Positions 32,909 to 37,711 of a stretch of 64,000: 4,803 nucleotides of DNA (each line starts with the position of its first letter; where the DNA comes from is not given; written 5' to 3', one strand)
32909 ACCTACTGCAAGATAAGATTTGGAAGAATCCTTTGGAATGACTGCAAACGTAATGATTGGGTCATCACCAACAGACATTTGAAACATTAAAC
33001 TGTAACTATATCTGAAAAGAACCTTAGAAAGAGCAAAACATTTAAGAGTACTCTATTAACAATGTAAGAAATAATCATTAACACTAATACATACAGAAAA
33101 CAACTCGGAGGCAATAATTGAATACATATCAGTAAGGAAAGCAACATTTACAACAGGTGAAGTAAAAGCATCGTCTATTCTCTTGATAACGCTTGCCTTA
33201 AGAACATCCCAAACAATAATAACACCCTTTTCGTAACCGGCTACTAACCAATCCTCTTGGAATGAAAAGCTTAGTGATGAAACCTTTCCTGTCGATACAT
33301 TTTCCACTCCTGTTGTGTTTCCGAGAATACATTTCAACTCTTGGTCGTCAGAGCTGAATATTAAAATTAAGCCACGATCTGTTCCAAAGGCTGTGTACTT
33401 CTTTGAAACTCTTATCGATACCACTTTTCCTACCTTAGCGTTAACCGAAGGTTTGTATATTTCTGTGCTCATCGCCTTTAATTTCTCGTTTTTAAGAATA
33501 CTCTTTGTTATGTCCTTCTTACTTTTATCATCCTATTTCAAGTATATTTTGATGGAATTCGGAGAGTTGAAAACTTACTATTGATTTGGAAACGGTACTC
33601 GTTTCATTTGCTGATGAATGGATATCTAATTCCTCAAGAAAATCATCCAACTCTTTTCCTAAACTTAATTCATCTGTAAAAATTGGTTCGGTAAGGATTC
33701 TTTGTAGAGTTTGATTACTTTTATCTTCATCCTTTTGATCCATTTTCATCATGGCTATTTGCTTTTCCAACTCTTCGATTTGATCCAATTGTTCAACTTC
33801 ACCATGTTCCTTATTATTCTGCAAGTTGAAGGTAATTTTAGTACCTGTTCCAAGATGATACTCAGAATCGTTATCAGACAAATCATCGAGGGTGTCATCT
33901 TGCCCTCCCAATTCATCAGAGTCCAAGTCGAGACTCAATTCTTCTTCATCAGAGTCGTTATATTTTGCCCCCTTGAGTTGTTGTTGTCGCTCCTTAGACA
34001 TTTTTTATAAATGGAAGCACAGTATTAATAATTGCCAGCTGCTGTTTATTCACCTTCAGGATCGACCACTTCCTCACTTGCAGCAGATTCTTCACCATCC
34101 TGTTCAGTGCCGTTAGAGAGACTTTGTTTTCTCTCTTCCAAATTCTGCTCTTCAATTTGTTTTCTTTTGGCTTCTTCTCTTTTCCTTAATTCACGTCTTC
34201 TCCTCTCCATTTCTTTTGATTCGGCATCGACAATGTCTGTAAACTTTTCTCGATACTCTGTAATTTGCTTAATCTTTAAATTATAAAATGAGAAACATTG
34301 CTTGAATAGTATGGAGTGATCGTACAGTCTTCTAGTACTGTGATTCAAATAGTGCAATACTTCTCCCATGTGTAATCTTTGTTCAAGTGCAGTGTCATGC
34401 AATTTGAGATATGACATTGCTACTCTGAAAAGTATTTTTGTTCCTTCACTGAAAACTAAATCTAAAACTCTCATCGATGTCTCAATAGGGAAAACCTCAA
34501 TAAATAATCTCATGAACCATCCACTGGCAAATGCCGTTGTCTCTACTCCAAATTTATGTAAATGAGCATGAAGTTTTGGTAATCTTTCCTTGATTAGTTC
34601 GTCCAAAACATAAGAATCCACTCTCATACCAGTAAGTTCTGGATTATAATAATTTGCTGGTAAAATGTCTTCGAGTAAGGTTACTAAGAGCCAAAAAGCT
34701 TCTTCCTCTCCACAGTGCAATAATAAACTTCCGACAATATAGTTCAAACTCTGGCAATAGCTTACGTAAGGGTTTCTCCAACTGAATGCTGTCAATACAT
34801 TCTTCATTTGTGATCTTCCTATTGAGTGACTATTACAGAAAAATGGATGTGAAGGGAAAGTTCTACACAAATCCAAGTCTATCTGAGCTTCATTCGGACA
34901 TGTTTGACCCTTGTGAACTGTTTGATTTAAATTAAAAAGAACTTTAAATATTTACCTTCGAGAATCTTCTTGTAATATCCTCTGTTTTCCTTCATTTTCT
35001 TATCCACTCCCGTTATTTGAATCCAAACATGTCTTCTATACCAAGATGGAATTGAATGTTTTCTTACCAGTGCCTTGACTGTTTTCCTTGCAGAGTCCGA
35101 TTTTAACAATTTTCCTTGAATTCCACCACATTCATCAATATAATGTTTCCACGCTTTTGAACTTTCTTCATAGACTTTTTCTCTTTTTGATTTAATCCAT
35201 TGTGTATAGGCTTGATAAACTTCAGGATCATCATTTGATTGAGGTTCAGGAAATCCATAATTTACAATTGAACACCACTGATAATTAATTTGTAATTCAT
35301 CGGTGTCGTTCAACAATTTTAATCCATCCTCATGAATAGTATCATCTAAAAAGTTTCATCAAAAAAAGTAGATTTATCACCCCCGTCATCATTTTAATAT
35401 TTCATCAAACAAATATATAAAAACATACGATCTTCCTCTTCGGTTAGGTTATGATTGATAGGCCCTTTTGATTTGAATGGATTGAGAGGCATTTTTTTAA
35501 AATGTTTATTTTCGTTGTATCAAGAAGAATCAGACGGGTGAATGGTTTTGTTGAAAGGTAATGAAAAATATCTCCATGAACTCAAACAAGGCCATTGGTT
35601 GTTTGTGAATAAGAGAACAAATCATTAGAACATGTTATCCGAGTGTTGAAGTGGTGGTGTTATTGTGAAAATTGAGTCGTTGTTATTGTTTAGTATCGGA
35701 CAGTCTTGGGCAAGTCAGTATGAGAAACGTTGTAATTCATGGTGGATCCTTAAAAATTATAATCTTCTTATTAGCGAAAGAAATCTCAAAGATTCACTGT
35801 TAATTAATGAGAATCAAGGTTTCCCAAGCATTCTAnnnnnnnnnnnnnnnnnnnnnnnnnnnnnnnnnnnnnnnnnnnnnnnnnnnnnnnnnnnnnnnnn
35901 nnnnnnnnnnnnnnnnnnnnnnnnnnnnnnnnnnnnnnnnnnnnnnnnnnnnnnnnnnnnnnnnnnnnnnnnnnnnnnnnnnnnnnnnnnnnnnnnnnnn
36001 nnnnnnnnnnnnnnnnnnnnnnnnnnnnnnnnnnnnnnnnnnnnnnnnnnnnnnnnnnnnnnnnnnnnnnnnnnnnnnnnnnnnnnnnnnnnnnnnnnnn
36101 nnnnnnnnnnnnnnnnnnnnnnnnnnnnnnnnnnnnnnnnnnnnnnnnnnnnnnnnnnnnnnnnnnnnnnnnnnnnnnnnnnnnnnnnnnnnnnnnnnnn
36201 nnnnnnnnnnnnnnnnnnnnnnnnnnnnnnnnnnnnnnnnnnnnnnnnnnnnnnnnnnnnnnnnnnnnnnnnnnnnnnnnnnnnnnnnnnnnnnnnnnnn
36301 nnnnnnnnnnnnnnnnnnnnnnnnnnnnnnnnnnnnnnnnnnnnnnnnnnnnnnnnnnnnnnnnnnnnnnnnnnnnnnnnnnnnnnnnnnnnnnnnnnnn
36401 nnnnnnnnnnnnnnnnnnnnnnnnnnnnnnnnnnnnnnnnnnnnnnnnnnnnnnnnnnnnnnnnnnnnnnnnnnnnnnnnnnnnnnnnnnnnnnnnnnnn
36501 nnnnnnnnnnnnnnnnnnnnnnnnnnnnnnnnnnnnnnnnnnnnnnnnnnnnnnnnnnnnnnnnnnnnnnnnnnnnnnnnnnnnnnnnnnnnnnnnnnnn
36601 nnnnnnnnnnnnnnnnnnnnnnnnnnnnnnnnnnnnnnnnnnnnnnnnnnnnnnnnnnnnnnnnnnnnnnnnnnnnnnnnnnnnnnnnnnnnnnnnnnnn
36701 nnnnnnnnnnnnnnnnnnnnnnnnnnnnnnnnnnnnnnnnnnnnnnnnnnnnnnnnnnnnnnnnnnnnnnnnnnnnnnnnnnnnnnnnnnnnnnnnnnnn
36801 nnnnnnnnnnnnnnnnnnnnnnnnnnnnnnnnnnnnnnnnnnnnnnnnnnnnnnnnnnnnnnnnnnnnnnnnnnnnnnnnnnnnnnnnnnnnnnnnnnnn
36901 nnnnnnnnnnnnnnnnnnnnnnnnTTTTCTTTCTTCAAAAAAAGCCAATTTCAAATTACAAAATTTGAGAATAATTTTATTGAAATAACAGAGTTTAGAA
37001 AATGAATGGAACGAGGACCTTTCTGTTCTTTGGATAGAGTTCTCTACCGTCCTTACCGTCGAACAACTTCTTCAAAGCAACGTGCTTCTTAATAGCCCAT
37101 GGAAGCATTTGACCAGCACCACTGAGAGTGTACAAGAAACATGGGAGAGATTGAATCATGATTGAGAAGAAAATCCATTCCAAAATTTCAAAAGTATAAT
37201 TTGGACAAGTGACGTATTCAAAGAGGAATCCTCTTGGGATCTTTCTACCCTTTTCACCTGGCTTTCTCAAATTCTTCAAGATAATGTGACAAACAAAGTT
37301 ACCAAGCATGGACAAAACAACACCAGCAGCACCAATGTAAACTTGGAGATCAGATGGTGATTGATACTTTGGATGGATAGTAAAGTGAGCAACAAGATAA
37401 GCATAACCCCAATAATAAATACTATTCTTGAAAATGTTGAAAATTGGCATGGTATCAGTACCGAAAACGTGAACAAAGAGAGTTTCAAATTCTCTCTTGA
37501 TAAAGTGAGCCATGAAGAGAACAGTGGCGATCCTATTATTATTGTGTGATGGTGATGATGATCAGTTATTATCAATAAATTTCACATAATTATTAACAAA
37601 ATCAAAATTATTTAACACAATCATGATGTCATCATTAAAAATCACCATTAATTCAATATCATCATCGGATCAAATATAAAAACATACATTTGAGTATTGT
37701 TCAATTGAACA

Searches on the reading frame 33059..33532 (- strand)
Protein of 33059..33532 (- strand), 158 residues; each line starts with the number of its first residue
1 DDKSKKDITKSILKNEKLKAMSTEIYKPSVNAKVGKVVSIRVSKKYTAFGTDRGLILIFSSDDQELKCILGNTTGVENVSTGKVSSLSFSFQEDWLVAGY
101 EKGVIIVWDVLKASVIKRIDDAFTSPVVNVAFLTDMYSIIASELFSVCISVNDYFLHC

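Call 48: search_protein_families(library=pfam, proteins=[window:33059-33532:-], max_evalue=0.01)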
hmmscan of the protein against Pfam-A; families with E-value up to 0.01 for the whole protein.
window:33059-33532:- (158 aa): 19 families
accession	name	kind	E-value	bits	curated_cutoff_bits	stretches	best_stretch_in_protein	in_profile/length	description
PF23410.3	Beta-prop_VPS8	-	3.1e-24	86.1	28.9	1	12-140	1-127/358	Vps8 beta-propeller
PF23306.1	VPS8_N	-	8.2e-15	55.1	27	1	28-145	16-131/375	VPS8-like, N-terminal beta propeller repeats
PF25173.1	Beta-prop_WDR3_1st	-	1.6e-07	31.6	154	1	32-141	30-130/184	WDR3 first beta-propeller domain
PF23756.1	Beta-prop_HPS5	-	1.1e-06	28.6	34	1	24-110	9-88/328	HPS5 beta propeller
PF25171.1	Beta-prop_WDR36-Utp21_1st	-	1.9e-06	28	80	1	78-141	189-253/266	WDR36/Utp21 first beta-propeller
PF23414.1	Beta-prop_EML_2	-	1.4e-05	25.1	90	1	35-136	42-136/266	Echinoderm microtubule-associated protein second beta-propeller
PF24807.1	WD40_CDC20-Fz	-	2e-05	24.5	200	1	81-132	51-101/292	CDC20/Fizzy WD40 domain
PF24817.1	WD40_WDHD1_1st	-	2.1e-05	24.3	109.9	1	44-132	191-273/291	WDHD1 first WD40 domain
PF25174.1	Beta-prop_THOC3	-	3.9e-05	23.2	305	1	29-132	166-262/272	THOC3 beta-propeller domain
PF23409.1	Beta-prop_EML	-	0.00052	20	88.2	1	81-142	156-216/267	Echinoderm microtubule-associated protein first beta-propeller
PF23383.1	Beta-prop_IFT140_1st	-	0.00072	18.8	27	1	43-110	71-131/406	IFT140 first beta-propeller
PF00400.38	WD40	-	0.00083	20.3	27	1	81-109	11-39/39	WD domain, G-beta repeat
PF20426.4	NBCH_WD40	-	0.0019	17.5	50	1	51-121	241-312/350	Neurobeachin beta propeller domain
PF12894.13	ANAPC4_WD40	-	0.0023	18.6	22.9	1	49-121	12-78/91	Anaphase-promoting complex subunit 4 WD40 domain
PF24814.1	WD40_Prp19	-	0.0025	17.4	320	1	47-132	150-228/281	Prp19 WD40 domain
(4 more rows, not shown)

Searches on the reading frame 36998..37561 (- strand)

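Call 47: search_protein_families(library=pfam, proteins=[window:36998-37561:-], max_evalue=0.01)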
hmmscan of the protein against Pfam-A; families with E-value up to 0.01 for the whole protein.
window:36998-37561:- (188 aa): 1 family
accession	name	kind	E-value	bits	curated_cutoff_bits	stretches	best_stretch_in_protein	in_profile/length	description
PF02544.21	Steroid_dh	-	1.3e-37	129.5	22.6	1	37-188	2-150/150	3-oxo-5-alpha-steroid 4-dehydrogenase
